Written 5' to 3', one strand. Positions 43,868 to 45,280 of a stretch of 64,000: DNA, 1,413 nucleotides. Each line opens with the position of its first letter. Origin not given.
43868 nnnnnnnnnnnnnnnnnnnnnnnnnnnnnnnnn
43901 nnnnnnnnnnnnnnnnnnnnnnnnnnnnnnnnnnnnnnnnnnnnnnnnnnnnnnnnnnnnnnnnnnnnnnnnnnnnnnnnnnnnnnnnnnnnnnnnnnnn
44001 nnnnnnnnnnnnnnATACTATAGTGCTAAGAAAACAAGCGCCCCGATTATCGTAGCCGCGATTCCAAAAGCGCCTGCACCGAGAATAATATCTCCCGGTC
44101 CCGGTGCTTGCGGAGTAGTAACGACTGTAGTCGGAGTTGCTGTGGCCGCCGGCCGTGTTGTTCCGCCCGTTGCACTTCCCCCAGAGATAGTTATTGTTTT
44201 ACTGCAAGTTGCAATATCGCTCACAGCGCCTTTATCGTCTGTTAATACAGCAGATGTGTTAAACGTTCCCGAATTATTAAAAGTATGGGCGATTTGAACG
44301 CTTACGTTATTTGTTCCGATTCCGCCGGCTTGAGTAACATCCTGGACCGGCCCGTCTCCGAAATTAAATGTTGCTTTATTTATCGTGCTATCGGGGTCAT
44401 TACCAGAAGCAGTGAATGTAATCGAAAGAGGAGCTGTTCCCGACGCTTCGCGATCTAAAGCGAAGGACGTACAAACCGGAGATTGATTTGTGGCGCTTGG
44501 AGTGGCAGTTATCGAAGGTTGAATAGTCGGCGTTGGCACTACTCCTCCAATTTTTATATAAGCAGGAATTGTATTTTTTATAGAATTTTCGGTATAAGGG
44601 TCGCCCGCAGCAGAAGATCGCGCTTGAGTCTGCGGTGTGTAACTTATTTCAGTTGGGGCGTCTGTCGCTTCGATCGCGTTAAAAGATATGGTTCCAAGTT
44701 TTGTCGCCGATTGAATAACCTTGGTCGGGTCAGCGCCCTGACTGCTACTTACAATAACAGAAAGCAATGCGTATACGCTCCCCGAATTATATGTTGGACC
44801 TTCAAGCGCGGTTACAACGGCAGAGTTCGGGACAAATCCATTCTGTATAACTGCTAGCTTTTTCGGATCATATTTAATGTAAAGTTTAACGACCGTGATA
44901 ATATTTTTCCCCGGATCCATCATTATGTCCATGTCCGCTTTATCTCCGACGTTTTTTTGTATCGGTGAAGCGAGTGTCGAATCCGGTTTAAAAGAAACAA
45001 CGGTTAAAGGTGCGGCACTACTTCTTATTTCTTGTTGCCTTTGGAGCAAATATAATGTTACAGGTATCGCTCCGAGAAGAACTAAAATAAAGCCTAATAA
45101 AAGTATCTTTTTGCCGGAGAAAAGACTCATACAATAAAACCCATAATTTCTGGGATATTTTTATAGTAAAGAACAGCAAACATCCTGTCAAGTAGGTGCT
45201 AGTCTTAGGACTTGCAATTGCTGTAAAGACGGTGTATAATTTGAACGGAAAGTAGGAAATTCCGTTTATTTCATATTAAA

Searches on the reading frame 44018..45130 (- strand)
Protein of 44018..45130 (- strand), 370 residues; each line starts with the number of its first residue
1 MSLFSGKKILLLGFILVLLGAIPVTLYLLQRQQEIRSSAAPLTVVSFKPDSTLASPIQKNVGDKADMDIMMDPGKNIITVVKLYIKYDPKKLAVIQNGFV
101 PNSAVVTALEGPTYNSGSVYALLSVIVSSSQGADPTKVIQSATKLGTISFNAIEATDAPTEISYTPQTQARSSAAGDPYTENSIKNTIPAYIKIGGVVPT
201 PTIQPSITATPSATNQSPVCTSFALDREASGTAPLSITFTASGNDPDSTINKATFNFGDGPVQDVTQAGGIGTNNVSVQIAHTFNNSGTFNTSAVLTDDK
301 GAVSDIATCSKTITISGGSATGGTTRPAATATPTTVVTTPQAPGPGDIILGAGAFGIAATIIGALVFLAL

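Call 37: search_protein_families(library=pfam, proteins=[window:44018-45130:-], max_evalue=0.001)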
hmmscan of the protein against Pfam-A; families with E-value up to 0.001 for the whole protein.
window:44018-45130:- (370 aa): 2 families
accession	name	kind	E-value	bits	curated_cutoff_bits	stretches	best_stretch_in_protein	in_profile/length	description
PF00801.26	PKD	-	1.8e-06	28.3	23.5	1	233-308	13-77/80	PKD domain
PF18911.6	PKD_4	-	3.9e-06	27.2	27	1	227-306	10-78/85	PKD domain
